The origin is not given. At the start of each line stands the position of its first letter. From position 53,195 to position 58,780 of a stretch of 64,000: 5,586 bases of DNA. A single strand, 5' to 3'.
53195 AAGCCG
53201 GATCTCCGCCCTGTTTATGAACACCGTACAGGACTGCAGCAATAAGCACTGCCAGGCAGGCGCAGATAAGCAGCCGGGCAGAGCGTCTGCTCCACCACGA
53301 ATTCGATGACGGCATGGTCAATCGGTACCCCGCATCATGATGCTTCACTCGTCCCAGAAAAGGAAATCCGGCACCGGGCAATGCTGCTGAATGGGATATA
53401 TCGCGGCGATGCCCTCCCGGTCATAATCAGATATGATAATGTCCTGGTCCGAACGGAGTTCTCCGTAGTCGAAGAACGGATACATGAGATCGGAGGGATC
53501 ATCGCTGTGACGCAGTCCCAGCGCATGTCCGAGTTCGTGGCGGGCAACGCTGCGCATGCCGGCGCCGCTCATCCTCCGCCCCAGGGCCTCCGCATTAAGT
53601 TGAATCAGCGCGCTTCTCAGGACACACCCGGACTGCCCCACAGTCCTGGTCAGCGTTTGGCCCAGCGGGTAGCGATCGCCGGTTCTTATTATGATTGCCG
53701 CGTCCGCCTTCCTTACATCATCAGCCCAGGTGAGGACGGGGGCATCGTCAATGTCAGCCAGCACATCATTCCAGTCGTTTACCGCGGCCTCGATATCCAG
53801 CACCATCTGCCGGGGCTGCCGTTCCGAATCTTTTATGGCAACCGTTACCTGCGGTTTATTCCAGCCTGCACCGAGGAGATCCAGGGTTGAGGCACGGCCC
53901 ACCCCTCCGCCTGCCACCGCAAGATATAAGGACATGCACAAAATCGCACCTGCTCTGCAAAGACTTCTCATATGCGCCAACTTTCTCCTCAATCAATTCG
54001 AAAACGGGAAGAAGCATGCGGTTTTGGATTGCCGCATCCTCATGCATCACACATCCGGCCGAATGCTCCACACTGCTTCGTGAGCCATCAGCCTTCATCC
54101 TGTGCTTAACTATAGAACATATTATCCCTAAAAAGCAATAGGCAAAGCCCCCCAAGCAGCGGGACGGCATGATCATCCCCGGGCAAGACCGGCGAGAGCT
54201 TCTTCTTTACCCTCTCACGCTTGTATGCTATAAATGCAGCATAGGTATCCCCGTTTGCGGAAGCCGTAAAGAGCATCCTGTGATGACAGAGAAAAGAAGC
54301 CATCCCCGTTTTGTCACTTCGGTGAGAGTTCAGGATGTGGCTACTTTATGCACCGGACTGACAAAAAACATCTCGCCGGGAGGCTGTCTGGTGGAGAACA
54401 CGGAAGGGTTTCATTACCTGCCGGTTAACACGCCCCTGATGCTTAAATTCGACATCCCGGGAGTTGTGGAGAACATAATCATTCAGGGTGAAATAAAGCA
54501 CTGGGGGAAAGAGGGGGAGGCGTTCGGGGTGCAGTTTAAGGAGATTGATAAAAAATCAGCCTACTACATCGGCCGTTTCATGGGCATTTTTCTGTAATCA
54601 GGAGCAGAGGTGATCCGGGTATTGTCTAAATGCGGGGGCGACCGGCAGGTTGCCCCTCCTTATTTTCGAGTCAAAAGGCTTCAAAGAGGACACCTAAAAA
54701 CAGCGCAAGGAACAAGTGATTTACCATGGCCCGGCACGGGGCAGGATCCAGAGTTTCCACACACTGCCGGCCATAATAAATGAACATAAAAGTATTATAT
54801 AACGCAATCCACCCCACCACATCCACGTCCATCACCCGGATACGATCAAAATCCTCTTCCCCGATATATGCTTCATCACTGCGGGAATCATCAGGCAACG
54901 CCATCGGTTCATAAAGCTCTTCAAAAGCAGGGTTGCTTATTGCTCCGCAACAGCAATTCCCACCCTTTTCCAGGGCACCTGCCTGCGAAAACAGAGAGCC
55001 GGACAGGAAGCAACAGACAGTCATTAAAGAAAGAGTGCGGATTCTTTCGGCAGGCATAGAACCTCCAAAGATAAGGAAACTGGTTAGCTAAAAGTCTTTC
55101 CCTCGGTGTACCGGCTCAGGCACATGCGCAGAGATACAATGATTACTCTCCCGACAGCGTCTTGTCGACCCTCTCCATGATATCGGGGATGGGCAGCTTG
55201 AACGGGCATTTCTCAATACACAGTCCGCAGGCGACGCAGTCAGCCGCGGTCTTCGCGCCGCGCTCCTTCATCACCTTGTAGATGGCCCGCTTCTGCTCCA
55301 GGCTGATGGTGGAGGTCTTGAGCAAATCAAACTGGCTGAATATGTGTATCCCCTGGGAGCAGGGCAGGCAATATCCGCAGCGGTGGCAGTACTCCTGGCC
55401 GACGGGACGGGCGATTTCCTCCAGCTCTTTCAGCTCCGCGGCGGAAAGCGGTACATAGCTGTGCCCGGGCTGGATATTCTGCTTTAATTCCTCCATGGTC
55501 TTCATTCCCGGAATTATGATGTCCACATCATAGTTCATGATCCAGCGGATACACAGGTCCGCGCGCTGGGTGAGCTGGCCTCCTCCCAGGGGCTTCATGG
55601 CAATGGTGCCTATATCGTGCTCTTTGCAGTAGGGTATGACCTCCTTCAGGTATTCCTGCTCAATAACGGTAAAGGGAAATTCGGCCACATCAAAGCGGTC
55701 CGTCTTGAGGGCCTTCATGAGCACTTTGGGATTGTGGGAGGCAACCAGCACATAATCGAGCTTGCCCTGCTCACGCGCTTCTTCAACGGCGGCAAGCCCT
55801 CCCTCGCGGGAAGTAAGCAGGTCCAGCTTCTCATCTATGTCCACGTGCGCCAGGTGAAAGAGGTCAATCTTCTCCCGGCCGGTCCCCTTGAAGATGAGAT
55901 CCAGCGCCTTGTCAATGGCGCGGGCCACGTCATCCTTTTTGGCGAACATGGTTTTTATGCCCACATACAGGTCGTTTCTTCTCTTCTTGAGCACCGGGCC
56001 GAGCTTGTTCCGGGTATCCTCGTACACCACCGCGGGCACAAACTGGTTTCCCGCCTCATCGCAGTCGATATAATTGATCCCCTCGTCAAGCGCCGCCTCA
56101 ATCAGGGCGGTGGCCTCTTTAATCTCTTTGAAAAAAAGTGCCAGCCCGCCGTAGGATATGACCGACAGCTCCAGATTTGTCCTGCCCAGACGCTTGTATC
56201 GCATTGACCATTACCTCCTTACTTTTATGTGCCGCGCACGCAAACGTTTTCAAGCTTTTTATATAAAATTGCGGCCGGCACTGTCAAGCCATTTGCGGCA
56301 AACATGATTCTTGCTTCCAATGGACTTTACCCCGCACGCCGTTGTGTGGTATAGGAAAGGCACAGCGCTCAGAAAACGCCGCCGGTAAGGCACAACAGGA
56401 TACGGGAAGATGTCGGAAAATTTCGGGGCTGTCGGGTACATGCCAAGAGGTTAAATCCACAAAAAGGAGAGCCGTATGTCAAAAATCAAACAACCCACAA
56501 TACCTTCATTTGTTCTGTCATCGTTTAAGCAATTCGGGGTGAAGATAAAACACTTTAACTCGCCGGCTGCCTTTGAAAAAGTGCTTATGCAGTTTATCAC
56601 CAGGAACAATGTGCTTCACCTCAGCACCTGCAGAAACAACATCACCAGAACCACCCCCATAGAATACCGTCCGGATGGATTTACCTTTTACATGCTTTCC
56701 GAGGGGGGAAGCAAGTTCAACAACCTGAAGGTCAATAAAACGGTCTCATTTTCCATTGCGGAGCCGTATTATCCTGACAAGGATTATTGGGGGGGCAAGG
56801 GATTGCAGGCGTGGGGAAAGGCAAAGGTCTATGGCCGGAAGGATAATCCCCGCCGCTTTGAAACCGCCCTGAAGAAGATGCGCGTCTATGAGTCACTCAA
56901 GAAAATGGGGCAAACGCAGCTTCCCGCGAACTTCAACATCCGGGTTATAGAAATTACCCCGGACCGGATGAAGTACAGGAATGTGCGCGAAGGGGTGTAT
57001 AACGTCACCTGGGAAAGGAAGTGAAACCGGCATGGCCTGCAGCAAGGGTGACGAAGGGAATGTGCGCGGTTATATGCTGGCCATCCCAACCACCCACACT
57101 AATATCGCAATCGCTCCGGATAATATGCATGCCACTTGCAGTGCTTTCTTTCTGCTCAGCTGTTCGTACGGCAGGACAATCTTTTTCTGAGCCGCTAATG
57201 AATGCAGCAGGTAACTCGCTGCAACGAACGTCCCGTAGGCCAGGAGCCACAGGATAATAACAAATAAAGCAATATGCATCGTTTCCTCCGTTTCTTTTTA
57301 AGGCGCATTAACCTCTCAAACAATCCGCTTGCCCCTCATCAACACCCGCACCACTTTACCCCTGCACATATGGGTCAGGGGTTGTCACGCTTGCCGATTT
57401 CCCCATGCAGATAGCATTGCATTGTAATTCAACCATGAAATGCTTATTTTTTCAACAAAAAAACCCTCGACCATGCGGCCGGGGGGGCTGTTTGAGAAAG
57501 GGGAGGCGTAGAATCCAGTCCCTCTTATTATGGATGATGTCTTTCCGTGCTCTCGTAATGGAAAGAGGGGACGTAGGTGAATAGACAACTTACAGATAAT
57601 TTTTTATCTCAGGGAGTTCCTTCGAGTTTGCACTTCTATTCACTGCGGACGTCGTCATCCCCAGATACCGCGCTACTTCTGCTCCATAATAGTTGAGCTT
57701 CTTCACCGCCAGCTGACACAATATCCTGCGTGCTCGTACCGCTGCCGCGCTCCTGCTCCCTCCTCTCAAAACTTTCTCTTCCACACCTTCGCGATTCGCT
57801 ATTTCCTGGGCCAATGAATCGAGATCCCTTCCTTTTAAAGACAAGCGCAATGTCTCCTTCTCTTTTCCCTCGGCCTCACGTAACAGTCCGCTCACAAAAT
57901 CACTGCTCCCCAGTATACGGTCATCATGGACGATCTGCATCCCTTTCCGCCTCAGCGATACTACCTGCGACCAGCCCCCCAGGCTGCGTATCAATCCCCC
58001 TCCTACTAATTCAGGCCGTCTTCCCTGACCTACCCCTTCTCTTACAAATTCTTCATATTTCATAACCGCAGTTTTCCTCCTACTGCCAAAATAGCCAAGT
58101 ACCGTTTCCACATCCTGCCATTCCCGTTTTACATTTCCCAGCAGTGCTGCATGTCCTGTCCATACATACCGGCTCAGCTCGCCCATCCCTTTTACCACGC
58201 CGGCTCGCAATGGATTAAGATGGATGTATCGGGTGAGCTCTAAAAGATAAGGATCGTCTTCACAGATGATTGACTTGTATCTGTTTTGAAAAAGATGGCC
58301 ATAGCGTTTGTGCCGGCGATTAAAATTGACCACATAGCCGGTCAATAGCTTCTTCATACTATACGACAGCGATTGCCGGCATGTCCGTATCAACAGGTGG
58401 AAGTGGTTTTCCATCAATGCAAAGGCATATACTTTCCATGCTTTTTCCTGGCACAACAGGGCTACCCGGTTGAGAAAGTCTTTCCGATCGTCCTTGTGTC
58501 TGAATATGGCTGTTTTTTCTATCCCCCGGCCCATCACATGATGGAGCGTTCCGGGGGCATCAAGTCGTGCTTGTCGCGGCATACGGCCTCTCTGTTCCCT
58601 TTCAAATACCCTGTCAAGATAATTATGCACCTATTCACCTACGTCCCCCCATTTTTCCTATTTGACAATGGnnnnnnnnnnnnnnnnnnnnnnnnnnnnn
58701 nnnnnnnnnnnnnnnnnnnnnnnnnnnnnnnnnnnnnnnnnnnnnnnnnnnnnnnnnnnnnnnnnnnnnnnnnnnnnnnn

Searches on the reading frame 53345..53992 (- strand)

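Call 80: search_protein_families(library=pfam, proteins=[window:53345-53992:-], max_evalue=0.0001)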
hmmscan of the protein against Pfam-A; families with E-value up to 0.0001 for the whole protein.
window:53345-53992:- (215 aa): 1 family
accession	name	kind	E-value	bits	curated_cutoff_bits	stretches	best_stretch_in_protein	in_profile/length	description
PF00413.30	Peptidase_M10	-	2.6e-13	50.6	24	1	141-199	103-158/159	Matrixin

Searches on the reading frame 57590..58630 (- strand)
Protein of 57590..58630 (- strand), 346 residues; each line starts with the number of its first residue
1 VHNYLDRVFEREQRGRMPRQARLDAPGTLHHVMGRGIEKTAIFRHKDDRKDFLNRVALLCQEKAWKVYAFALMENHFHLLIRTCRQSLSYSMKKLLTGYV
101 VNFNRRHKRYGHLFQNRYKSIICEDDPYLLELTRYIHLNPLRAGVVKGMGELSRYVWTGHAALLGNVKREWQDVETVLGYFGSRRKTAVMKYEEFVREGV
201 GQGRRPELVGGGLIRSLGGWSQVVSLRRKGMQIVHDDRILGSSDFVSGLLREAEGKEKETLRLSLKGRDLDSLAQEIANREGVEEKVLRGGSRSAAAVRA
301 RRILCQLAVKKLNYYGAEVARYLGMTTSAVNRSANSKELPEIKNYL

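Call 80: search_protein_families(library=pfam, proteins=[window:57590-58630:-], max_evalue=0.0001)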
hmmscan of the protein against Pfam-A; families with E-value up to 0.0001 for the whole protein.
window:57590-58630:- (346 aa): 1 family
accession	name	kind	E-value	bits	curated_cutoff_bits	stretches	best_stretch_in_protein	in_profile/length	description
PF01797.21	Y1_Tnp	-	1.6e-11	44.9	23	1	31-137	8-119/121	Transposase IS200 like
